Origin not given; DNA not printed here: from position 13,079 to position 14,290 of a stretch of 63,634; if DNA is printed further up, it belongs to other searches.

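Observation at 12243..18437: Gene content and order match a Gram-positive filamentous (inovirus-like) prophage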

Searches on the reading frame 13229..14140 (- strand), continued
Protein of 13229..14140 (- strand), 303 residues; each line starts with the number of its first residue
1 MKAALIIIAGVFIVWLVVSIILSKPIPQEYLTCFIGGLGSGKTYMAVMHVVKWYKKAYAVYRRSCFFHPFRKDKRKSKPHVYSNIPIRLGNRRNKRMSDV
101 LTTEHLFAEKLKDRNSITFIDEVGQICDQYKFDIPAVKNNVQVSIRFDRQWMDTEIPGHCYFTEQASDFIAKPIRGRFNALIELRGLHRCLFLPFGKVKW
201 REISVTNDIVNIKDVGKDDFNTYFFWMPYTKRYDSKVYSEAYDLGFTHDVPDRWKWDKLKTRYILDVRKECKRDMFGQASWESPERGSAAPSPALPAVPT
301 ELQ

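Call 31: find_related_loci(query=A1, collection=genome_contigs, flank=10000)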
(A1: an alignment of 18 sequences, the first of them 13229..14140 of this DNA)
Query A1 (303 aa) in genome_contigs; peptide patterns used: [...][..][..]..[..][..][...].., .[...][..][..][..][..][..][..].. (x = any residue, [..] = any of these).
188 stretches matched a pattern; 9 encode a relative of the query (tblastn E <= 1e-3); 9 distinct loci.
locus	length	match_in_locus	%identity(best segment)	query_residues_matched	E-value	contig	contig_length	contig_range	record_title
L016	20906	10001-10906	94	1-302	0e+0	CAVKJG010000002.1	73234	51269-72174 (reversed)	Sphaerochaetaceae bacterium isolate H07689-L1_cleanbin_000002 genome assembly, contig: Spades_H07689-L1_contig_142, whol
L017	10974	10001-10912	75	1-303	8e-158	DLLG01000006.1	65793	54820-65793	MAG TPA_asm: Clostridiales bacterium UBA7568 UBA7568_contig_395, whole genome shotgun sequence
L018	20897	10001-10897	57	1-294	4e-108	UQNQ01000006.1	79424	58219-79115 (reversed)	uncultured Clostridiales bacterium isolate UMGS461 genome assembly, contig: NODE_158_length_79424_cov_6.884073, whole ge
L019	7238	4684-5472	55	4-276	3e-93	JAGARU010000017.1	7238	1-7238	MAG: Clostridia bacterium isolate RGIG8715 Water_deer_Colon-4__c45855, whole genome shotgun sequence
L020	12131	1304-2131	50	5-287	2e-85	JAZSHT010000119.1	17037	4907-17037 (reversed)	MAG: Eubacteriales bacterium isolate T1900044574_TS20190040.MAGScoT_cleanbin_000048 SGB_476_k141_1938259, whole genome s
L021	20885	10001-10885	45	1-296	1e-76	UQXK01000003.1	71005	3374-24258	uncultured Clostridiales bacterium isolate UMGS731 genome assembly, contig: NODE_172_length_71005_cov_6.509035, whole ge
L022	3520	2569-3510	28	1-286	2e-26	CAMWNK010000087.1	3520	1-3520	MAG TPA_asm: uncultured Clostridia bacterium isolate SRR14411246_bin.13_metawrap_v1.3_MAG genome assembly, contig: NODE.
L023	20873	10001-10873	27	1-243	7e-18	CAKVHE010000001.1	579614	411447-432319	MAG: uncultured Clostridia bacterium isolate REFINED_METABAT215_TOP10_CONTIGS_1500_ASSEMBLY_K77_MERGED__Hadza_MoBio_hadz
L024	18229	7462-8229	30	9-265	1e-17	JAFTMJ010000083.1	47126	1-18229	MAG: Clostridia bacterium isolate RGIG3950 Roe_deer_Cecum-3__c521234, whole genome shotgun sequence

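Call 33: fold_search(model_id=the predicted structure, library=pdb)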
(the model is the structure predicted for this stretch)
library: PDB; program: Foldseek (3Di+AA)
matches with E <= 10: 1204; with E <= 0.001: 56
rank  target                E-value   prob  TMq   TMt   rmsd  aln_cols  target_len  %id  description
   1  9q2a_G                2.9e-05  1.00  0.33  0.34  10.0       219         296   12  BCDX2-CX3-RAD51-RAD51-ssDNA supercomplex (released 2026-03-04)
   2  8jnd_K                4.7e-05  1.00  0.29  0.30  12.2       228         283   12  The cryo-EM structure of the nonameric RAD51 ring bound to the nucleosome with the linker DNA binding (released 2024-03-27)
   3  8jnd_L                5.0e-05  1.00  0.30  0.39  11.9       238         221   12  The cryo-EM structure of the nonameric RAD51 ring bound to the nucleosome with the linker DNA binding (released 2024-03-27)
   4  9svx_I                5.7e-05  1.00  0.32  0.32  10.3       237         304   11  XRCC3-RAD51C-RAD51D-XRCC2 (XRCC3 complex) capping a RAD51 filament on single stranded DNA (released 2025-11-26)
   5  4blq_A                7.8e-05  1.00  0.33  0.37   9.1       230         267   11  P4 PROTEIN FROM BACTERIOPHAGE PHI8 (released 2013-08-21)
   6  1mo6                  1.0e-04  1.00  0.37  0.36   6.8       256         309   12  RECA-DATP-MG COMPLEX (released 2003-02-18)
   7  9njk_C                1.4e-04  1.00  0.28  0.28  12.1       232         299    8  The Cryo-EM structure of the yeast Rad51-ssDNA nucleoprotein filament ADP bound state (released 2025-03-19)
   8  4dc9_A                1.5e-04  1.00  0.36  0.41   7.3       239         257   12  Hexameric ring of Methanococcus voltae RadA (released 2012-05-02)
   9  2zr7                  2.2e-04  1.00  0.38  0.38   6.2       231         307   11  Msreca native form II' (released 2008-12-09)
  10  2g88                  2.7e-04  1.00  0.40  0.37   5.8       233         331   13  MSRECA-dATP COMPLEX (released 2006-05-16)
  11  4bwy_E                2.9e-04  1.00  0.34  0.38   7.2       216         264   11  P4 PROTEIN FROM BACTERIOPHAGE PHI8 (R32) (released 2013-08-21)
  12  2zra                  3.1e-04  1.00  0.37  0.36   6.3       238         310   11  MsRecA Q196E ATPgS (released 2008-12-09)
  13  9uoo                  3.3e-04  1.00  0.41  0.39  10.0       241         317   11  Klebsiella pneumoniae RecA (released 2026-02-18)
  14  3etl                  3.5e-04  1.00  0.35  0.35   7.4       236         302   12  RadA recombinase from Methanococcus maripaludis in complex with AMPPNP (released 2009-05-05)
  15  9q23_G                3.5e-04  1.00  0.32  0.31  10.0       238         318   13  DX2-CX3-RAD51 structure in the intermediate state (released 2026-03-04)
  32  2r2a_B                6.1e-04  0.99  0.31  0.45  11.6       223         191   13  Crystal structure of N-terminal domain of zonular occludens toxin from Neisseria meningitidis (released 2007-09-04)
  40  2r2a_A                7.8e-04  0.99  0.32  0.47  11.0       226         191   13  Crystal structure of N-terminal domain of zonular occludens toxin from Neisseria meningitidis (released 2007-09-04)
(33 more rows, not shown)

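Call 35: search_dna_similar(query=P0019, collection=phages, mode=protein, max_evalue=0.001, max_rows=40, rows=spread)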
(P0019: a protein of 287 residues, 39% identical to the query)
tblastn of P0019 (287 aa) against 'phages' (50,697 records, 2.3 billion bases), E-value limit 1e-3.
Records with a match: 7; places in all: 7; records where one place covers at least 80% of the query: 2.
Best place of each record, by identity: <60% 7.
By first word of the organism name: bajarodino 6; Inovirus 1.
By host as written in the record: - 4; Peromyscus fraterculus 2; porcine 1.
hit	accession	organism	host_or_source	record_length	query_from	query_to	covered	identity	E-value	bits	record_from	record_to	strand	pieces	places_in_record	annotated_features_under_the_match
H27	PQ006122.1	bajarodino virus 71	Chaetodipus spinatus feces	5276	29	251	78%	34.9%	3e-26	113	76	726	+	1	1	Zonula occludens toxin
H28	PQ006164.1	bajarodino virus 31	Peromyscus fraterculus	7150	20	253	82%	26.0%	1e-5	52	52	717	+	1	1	Zonula occludens toxin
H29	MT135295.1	Inovirus sp.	porcine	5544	21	265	85%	24.0%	1e-6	56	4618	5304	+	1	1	zonular occludens toxin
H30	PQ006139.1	bajarodino virus 1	Neotoma bryanti feces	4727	29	244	75%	27.2%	2e-5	52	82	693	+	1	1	Zonula occludens toxin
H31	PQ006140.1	bajarodino virus 1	Neotoma bryanti feces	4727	29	244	75%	27.2%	2e-5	52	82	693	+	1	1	Zonula occludens toxin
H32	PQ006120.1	bajarodino virus 73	Chaetodipus spinatus feces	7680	29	253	78%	25.2%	7e-5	50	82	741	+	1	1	Zonula occludens toxin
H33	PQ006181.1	bajarodino virus 17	Peromyscus fraterculus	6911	29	244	75%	24.2%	8e-5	50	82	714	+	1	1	Zonula occludens toxin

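Call 43: fold_search(model_id=the predicted structure, library=viral)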
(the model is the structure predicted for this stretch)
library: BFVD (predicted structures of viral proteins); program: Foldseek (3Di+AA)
matches with E <= 10: 651; with E <= 0.001: 19
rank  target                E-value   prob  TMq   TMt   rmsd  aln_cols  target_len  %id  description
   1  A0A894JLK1            2.0e-11  1.00  0.58  0.65   5.5       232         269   19  (no name in the UniProt tables at hand)
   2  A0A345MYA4            1.5e-07  1.00  0.43  0.50   5.8       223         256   16  (no name in the UniProt tables at hand)
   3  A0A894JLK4            4.4e-06  1.00  0.41  0.57  11.6       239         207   14  (no name in the UniProt tables at hand)
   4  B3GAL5                1.0e-05  1.00  0.38  0.56   6.2       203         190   12  AMDV2_16 [uncultured virus]
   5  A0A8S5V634            1.5e-05  1.00  0.38  0.52   6.9       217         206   15  Zonular occludens toxin [Inoviridae sp. ctDDr4]
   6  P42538                1.5e-05  1.00  0.36  0.35   9.8       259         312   13  Uncharacterized 37.2 kDa protein [Acholeplasma phage L2]
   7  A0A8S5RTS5            1.6e-05  1.00  0.36  0.41   7.1       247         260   15  Zonular occludens toxin [Inoviridae sp. ctS4A1]
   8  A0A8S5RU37            1.9e-05  1.00  0.36  0.34  27.2       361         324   13  Zonular occludens toxin [Inoviridae sp. ctjYd14]
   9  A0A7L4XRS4            2.9e-05  1.00  0.34  0.36   7.9       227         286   12  (no name in the UniProt tables at hand)
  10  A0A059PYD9            5.0e-05  0.89  0.23  0.13  23.0       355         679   12  DNA primase/helicase [Anabaena phage A-4L]
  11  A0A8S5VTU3            7.7e-05  1.00  0.38  0.22   8.6       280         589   12  Recombination and repair protein [Ackermannviridae sp.]
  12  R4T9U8                1.3e-04  1.00  0.28  0.28  12.4       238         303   11  (no name in the UniProt tables at hand)
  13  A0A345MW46            1.5e-04  1.00  0.40  0.33  17.1       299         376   14  (no name in the UniProt tables at hand)
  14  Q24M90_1              2.9e-04  0.99  0.29  0.09  10.6       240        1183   13  RNA1 polyprotein [Raspberry ringspot virus]
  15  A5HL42                4.7e-04  0.91  0.28  0.15  24.0       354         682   14  DNA primase/helicase [Phormidium phage Pf-WMP3]
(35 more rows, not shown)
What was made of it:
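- In BFVD Foldseek the top five hits are unnamed or uncultured apart from one Inoviridae Zot at rank 5; two more Inoviridae Zot follow at ranks 7 and 8, with Acholeplasma L2 at rank 6 (call 43). The Acholeplasma phage L2 37.2-kDa protein is rank 6 in the BFVD fold search at E 1.5e-5 (call 43).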

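Call 59: get_annotated_region(hit=H4, flank=6000)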
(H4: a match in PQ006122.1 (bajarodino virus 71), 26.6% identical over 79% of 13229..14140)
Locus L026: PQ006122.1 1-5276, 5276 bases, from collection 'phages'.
description: Bajarodino virus 71 isolate BGG_09_26, complete genome.
organism: bajarodino virus 71 (NCBI taxid 3342964)
taxonomy: Viruses; Monodnaviria; Loebvirae; Hofneiviricota; Faserviricetes; Tubulavirales; Inoviridae; Inovirus
host: -; source: Chaetodipus spinatus feces; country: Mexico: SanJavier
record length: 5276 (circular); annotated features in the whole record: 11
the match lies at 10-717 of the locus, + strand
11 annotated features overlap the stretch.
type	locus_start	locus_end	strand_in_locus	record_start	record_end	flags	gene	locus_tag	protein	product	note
CDS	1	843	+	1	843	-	-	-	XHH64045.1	Zonula occludens toxin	Zot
CDS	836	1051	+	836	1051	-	-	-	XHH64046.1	hypothetical protein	-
CDS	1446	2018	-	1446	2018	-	-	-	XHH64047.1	replication initiator protein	-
CDS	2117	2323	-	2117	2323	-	-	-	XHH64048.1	hypothetical protein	-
CDS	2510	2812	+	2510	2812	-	-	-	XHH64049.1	hypothetical protein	-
CDS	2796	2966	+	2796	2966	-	-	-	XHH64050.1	hypothetical protein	-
CDS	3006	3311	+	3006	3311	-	-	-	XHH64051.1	hypothetical protein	-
CDS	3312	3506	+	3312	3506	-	-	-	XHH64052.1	hypothetical protein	-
CDS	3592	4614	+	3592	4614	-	-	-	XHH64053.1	hypothetical protein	-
CDS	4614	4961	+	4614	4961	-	-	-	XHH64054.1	hypothetical protein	-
CDS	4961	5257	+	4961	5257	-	-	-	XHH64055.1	hypothetical protein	-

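Call 61: get_annotated_region(hit=H29, flank=6000)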
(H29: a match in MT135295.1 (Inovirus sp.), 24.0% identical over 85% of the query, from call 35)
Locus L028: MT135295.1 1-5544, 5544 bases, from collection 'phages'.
description: UNVERIFIED: Inovirus sp. isolate VIRES_GZ03_2265156, complete genome.
organism: Inovirus sp. (NCBI taxid 2202560)
taxonomy: Viruses; Monodnaviria; Loebvirae; Hofneiviricota; Faserviricetes; Tubulavirales; Inoviridae; Inovirus
host: porcine; source: -; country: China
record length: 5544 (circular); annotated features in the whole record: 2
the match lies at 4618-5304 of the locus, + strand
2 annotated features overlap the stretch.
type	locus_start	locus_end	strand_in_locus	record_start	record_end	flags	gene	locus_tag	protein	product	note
CDS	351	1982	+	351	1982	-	-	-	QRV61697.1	putative flagellar assembly protein H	-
CDS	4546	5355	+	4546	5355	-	-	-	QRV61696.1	zonular occludens toxin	-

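Call 72: search_protein_families(library=pfam, proteins=[L003:1751-1981:+, L004:1573-1806:+, L005:4678-4899:+, L003:2114-2428:+, L005:4956-5120:+, L003:2434-2610:+, L005:5129-5296:+, L003:3943-4650:+, L003:1417-1734:+, L005:3008-3313:+], max_evalue=1)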
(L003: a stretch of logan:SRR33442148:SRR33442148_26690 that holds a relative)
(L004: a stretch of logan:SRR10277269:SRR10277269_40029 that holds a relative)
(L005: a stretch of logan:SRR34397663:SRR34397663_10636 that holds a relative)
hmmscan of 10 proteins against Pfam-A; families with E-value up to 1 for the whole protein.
L003:1751-1981:+ (76 aa): 0 families

L004:1573-1806:+ (77 aa): 2 families
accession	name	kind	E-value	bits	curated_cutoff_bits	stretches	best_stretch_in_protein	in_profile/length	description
PF16062.10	MavL-like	-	0.15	11.4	27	1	29-73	258-301/448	ADP-ribosylhydrolase MavL-like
PF06553.17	BNIP3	-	0.26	11.4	26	1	47-74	152-177/184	BNIP3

L005:4678-4899:+ (73 aa): 2 families
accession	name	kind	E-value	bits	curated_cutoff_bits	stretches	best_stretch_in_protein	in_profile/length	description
PF06786.17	UPF0253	-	0.15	12.8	27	1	2-41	2-41/65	Uncharacterised protein family (UPF0253)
PF03081.22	Exo70_C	-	0.21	11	24.1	1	3-49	98-144/372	Exo70 exocyst complex subunit C-terminal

L003:2114-2428:+ (104 aa): 2 families
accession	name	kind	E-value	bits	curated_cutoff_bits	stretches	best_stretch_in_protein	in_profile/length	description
PF25602.1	WDR47_COR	-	0.067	13.5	27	1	24-58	32-66/70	WDR47 cross-over region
PF12420.13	DUF3671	-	0.76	9.6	34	1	4-98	161-209/223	Fam-L, Fam-M like protein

L005:4956-5120:+ (54 aa): 0 families

L003:2434-2610:+ (58 aa): 0 families

L005:5129-5296:+ (55 aa): 0 families

L003:3943-4650:+ (235 aa): 0 families

L003:1417-1734:+ (105 aa): 3 families
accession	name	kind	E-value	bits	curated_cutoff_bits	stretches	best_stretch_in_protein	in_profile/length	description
PF12706.13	Lactamase_B_2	-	0.032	14.3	27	1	22-88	25-94/200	Beta-lactamase superfamily domain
PF23460.1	ZMYND8_CC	-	0.037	14.7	27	1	46-81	11-46/65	ZMYND8 protein coiled-coil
PF01663.27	Phosphodiest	-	0.059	13.4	23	1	22-73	157-205/342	Type I phosphodiesterase / nucleotide pyrophosphatase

L005:3008-3313:+ (101 aa): 1 family
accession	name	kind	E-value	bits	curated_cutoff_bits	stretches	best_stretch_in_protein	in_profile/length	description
PF24278.2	HVO_0513_N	-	0.11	12.5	29.8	1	11-42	90-121/134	HVO_0513, N-terminal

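Call 73: search_protein_families(library=phrogs, proteins=[L003:1751-1981:+, L004:1573-1806:+, L005:4678-4899:+, L003:2114-2428:+, L005:4956-5120:+, L003:2434-2610:+, L005:5129-5296:+, L003:3943-4650:+, L003:1417-1734:+, L005:3008-3313:+], max_evalue=1)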
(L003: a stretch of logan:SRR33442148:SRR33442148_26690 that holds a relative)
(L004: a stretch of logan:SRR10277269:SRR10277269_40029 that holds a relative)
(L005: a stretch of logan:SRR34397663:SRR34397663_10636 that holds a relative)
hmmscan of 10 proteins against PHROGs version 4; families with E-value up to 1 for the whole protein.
L003:1751-1981:+ (76 aa): 2 families
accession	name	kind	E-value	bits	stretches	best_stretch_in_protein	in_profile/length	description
phrog_9916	-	unknown function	0.11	14.1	1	29-70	13-54/78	-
phrog_6140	-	unknown function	0.18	13.3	1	43-69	32-58/72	-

L004:1573-1806:+ (77 aa): 3 families
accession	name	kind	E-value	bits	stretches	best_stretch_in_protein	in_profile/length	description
phrog_38799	-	unknown function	0.003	18.8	1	4-53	127-172/181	-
phrog_26875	-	moron, auxiliary metabolic gene and host takeover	0.046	14.6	1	38-69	18-46/49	membrane protein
phrog_28412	-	unknown function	0.45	9.2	1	5-45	792-831/1244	-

L005:4678-4899:+ (73 aa): 1 family
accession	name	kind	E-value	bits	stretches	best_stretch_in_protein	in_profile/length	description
phrog_6450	-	unknown function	0.2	12.7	1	10-35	3-28/48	-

L003:2114-2428:+ (104 aa): 1 family
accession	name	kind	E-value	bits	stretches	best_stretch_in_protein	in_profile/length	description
phrog_36336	-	unknown function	0.1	13.9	1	4-62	2-61/80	-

L005:4956-5120:+ (54 aa): 0 families

L003:2434-2610:+ (58 aa): 0 families

L005:5129-5296:+ (55 aa): 0 families

L003:3943-4650:+ (235 aa): 1 family
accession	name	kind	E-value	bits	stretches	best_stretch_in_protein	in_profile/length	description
phrog_18425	-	unknown function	0.24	12.4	1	140-182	69-111/137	-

L003:1417-1734:+ (105 aa): 2 families
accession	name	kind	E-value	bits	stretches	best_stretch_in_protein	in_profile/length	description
phrog_15751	-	unknown function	0.12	14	1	69-90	5-26/58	-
phrog_18989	-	unknown function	0.23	12.3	1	7-60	16-68/167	-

L005:3008-3313:+ (101 aa): 1 family
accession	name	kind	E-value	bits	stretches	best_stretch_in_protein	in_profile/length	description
phrog_55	-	connector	0.17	12.7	1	12-62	91-143/173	head closure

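Call 77: search_protein_representatives(alignment_id=A1)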
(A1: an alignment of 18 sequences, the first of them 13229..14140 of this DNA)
Query: 18 sequences, 304 profile positions. Proteins with E-value up to 0.001 (for the whole library): 507; up to 1e-10: 352; up to 1e-30: 146. The best 150 are listed.
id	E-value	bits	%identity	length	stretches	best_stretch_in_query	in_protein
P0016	8.3e-145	498.3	-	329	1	1-296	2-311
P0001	2.7e-133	460.6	-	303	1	1-295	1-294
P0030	3.8e-91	322.1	-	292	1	3-279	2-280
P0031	2.7e-82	293.1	-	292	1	4-277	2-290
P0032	4.7e-76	272.6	-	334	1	3-287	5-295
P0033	4.5e-73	262.8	-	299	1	4-279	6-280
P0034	3.5e-71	256.6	-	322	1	4-280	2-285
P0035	1.1e-68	248.4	-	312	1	4-276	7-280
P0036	1.9e-68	247.6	-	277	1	1-261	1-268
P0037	1.5e-66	241.3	-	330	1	3-280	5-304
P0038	9.6e-66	238.7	-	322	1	4-280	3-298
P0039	3.8e-61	223.6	-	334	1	3-279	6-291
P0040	3.0e-60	220.7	-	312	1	1-279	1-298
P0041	8.0e-60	219.3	-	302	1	4-274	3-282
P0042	2.8e-59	217.5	-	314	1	4-238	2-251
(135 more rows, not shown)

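Call 79: search_protein_families(library=pfam, alignment_id=A5, max_evalue=0.001)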
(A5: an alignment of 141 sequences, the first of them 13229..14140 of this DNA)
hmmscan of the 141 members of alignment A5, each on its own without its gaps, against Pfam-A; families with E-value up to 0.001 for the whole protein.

A. member 1, window:13229-14140:- (303 aa): 0 families

B. families by the number of members that match (of 141 scanned): 9 families
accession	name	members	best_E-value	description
PF05707.18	Zot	60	5.3e-11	Zonular occludens toxin (Zot)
PF00004.35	AAA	16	1.4e-06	ATPase family associated with various cellular activities (AAA)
PF02562.22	PhoH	15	1.7e-06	PhoH-like protein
PF06745.19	ATPase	3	0.0003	KaiC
PF13481.12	AAA_25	1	2.4e-06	AAA domain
PF13401.12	AAA_22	1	3.7e-05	AAA domain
PF20720.3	nSTAND3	1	0.00039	Novel STAND NTPase 3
PF13479.12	AAA_24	1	0.00057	AAA domain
PF00186.24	DHFR_1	1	0.00065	Dihydrofolate reductase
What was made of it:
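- The family has 507 clusters, and 60 of 141 representatives hit Zot, with the best at 5e-11 (calls 77, 79). The ATPase family hits Zot, not FtsK/TraB (call 79). The sequence family overlaps Pfam Zot (call 79), and the best named fold hits are Inoviridae Zot (call 43).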
